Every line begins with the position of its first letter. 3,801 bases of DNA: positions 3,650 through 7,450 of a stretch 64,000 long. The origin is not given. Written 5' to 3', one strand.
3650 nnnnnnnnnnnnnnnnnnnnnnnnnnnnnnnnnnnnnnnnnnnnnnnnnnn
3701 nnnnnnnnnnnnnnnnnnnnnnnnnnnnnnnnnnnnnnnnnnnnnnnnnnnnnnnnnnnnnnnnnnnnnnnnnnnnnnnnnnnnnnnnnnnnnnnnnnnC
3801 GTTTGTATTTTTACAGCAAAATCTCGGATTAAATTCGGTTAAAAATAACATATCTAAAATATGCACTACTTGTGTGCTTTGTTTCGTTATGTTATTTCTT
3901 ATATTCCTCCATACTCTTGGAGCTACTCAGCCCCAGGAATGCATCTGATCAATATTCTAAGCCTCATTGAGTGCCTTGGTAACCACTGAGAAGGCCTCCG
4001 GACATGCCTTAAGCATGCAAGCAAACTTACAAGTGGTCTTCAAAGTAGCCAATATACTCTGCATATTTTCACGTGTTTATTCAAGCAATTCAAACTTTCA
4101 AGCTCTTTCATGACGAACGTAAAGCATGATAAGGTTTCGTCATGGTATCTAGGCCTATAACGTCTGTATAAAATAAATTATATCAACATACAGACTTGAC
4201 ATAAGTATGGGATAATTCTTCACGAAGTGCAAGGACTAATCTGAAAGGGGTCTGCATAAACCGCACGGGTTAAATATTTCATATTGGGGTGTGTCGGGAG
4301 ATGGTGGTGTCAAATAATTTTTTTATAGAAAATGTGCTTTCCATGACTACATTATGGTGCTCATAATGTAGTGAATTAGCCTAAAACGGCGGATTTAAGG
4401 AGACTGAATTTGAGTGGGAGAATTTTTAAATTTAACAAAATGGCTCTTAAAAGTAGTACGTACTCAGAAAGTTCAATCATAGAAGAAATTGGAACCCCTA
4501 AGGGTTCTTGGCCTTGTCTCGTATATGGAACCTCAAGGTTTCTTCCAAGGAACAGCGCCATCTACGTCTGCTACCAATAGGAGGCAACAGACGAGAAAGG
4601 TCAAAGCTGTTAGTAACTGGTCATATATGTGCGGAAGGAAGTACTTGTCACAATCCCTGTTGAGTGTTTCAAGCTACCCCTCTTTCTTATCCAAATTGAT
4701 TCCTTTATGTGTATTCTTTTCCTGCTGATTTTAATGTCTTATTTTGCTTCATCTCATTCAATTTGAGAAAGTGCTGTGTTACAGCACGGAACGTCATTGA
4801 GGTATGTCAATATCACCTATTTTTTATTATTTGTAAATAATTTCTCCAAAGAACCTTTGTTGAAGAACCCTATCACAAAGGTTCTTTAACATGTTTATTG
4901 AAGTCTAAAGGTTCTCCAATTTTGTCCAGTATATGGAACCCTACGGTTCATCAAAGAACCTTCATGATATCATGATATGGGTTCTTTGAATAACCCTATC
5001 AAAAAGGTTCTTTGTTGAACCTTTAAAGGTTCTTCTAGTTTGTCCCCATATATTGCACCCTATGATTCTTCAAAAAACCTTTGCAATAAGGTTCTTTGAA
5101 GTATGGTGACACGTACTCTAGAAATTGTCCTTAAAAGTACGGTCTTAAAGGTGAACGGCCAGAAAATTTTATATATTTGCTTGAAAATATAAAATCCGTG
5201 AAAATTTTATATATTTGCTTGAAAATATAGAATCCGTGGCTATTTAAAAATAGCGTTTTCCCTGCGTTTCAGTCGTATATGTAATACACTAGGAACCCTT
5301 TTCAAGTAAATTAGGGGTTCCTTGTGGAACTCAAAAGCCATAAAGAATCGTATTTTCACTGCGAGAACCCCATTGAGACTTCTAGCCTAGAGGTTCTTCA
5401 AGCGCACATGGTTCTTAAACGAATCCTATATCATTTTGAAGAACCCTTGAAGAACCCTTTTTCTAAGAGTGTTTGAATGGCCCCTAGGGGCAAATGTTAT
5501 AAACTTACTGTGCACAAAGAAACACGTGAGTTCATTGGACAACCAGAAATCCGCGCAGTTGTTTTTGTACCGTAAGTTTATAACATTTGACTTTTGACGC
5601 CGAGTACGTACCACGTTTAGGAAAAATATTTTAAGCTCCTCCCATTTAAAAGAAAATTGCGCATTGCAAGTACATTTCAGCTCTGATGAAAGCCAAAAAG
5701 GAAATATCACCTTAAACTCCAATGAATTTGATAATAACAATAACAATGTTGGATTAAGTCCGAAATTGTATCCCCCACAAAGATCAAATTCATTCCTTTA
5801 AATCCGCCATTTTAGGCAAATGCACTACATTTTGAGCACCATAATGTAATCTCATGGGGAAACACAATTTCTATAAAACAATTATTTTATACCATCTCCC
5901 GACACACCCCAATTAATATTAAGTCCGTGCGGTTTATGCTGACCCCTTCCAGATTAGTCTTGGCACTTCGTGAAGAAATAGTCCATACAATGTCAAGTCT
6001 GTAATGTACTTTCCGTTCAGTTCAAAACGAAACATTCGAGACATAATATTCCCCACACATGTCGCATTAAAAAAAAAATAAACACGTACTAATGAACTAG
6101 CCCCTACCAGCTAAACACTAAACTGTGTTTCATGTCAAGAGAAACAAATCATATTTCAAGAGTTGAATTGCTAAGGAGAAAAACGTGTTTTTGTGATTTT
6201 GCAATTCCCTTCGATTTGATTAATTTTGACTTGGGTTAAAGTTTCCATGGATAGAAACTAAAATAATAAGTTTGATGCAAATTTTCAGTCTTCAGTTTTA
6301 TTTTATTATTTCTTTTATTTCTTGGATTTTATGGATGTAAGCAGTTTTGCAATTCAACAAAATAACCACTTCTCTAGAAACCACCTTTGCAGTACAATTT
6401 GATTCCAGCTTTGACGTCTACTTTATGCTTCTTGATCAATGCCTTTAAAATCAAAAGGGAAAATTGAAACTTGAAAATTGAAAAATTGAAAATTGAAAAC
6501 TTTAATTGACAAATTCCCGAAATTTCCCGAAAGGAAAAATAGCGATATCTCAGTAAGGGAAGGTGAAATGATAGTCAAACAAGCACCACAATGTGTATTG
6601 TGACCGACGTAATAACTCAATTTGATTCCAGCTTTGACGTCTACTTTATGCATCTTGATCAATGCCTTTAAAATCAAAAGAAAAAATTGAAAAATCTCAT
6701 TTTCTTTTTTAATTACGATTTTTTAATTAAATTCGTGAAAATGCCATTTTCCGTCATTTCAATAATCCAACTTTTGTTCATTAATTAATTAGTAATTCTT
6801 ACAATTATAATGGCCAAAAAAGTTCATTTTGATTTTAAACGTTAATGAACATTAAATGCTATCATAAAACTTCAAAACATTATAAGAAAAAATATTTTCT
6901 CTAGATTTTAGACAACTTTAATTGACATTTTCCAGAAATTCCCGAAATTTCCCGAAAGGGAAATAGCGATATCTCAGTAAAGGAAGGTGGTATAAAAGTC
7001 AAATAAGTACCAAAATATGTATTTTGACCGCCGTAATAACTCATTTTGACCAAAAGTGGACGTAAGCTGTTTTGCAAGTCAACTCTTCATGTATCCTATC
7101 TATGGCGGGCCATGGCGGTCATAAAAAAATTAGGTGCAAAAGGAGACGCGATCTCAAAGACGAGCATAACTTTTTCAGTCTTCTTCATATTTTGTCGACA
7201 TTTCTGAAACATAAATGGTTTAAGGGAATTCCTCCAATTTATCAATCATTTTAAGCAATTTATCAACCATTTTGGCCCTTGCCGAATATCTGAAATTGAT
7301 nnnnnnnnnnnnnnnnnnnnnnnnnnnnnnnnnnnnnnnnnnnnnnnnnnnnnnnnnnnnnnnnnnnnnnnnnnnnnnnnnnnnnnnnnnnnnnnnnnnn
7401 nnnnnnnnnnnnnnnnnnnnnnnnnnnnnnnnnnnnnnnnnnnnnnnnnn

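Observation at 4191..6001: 1.8-kb foldback element with 245-bp TIRs, present in macro-repeat copy 1 and absent from the orthologous site of copy 2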

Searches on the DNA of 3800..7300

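Call 48: search_rna_families(source=window, start=3800, end=7300, threshold=evalue, max_evalue=1)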
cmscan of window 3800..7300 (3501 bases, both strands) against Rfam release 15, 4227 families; matches with E-value up to 1: 2.
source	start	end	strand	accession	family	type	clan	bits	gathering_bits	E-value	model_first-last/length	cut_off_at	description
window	4980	5146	-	RF00012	U3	Gene; snRNA; snoRNA; CD-box;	CL00100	26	34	0.0042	1-219/219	no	Small nucleolar RNA U3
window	4956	5032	+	RF00604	SNORD88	Gene; snRNA; snoRNA; CD-box;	CL00071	20.7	46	0.39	1-91/91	no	Small nucleolar RNA SNORD88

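Call 50: search_rna_families(source=window, start=4700, end=5500, threshold=evalue, max_evalue=1, show_alignments=2)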
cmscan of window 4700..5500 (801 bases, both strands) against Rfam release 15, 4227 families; matches with E-value up to 1: 10.
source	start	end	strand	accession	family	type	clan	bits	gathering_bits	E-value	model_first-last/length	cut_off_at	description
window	4980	5146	-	RF00012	U3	Gene; snRNA; snoRNA; CD-box;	CL00100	26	34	0.00097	1-219/219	no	Small nucleolar RNA U3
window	4945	5021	-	RF01000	mir-580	Gene; miRNA;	-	24.9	83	0.016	1-93/93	no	mir-580 microRNA precursor family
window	5187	5328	+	RF02449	ncr1015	Gene; sRNA;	-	24.7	60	0.47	1-121/121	no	Bacillus sRNA ncr1015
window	4834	5014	+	RF03146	RAGATH-9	Gene; sRNA;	-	21.9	75.2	0.25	1-173/173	no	RAGATH-9 RNA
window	4956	5032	+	RF00604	SNORD88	Gene; snRNA; snoRNA; CD-box;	CL00071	20.7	46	0.09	1-91/91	no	Small nucleolar RNA SNORD88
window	4806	4886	+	RF02701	PsrR1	Gene; sRNA;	-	20.4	42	0.33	1-79/79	no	Photosynthesis regulatory RNA1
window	4845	4891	-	RF04347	Plastid-ccsA-ndhD-2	Cis-reg;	-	19.8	51.5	0.46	1-53/53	no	Plastid-ccsA-ndhD-2 3UTR RNA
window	4945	5021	+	RF01000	mir-580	Gene; miRNA;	-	19.2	83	0.61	1-93/93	no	mir-580 microRNA precursor family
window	5065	5105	+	RF04252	mir-8186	Gene; miRNA;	-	18.2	80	0.61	1-61/61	no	mir-8186 microRNA precursor family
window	4942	5103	+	RF02578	tsr25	Gene; sRNA;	-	16.6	63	0.54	1-181/181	no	S. aureus tsr25 small RNA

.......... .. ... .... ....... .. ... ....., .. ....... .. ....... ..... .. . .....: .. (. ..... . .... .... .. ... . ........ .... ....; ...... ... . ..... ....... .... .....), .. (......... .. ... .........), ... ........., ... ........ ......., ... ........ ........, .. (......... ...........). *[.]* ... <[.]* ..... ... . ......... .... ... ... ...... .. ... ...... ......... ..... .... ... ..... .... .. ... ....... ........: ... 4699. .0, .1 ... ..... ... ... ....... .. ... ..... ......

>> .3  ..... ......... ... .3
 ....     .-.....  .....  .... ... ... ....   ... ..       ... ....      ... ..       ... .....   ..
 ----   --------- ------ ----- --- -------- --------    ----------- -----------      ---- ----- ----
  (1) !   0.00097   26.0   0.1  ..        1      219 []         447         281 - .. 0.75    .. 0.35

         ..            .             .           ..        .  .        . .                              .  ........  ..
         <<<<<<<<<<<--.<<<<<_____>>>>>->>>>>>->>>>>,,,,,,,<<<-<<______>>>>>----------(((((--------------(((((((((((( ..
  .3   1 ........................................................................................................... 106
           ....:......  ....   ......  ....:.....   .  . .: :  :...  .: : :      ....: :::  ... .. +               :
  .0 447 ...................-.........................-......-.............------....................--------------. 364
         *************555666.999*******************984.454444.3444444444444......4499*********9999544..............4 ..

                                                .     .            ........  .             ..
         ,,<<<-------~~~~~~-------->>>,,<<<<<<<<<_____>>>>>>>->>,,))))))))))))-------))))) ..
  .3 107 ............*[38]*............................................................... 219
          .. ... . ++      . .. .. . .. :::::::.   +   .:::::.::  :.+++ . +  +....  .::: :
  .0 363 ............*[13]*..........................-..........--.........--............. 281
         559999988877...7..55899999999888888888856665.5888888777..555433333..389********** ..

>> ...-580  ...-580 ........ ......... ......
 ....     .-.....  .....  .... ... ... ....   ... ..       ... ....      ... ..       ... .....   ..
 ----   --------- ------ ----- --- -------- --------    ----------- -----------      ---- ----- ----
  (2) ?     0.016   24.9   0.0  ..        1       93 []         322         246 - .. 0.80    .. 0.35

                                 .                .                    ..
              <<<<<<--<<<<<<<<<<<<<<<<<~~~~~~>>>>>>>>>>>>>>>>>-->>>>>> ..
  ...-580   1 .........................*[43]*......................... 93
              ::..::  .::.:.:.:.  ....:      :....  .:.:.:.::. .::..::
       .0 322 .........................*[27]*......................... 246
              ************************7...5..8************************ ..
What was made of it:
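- On U3 snoRNA (Rfam RF00012), for the interior stretch 4980-5146(-): Only the 5' 40-45 nt match well, and the 3' domain is replaced by ggttct repeats (call 50).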

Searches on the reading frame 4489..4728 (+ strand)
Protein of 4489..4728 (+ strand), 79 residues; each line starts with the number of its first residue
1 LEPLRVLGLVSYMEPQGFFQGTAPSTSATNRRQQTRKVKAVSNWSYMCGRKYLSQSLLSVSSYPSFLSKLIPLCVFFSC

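Call 19: search_protein_families(library=pfam, proteins=[window:4489-4728:+], max_evalue=0.01)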
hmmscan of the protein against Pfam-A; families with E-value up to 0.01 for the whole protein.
window:4489-4728:+ (79 aa): 0 families
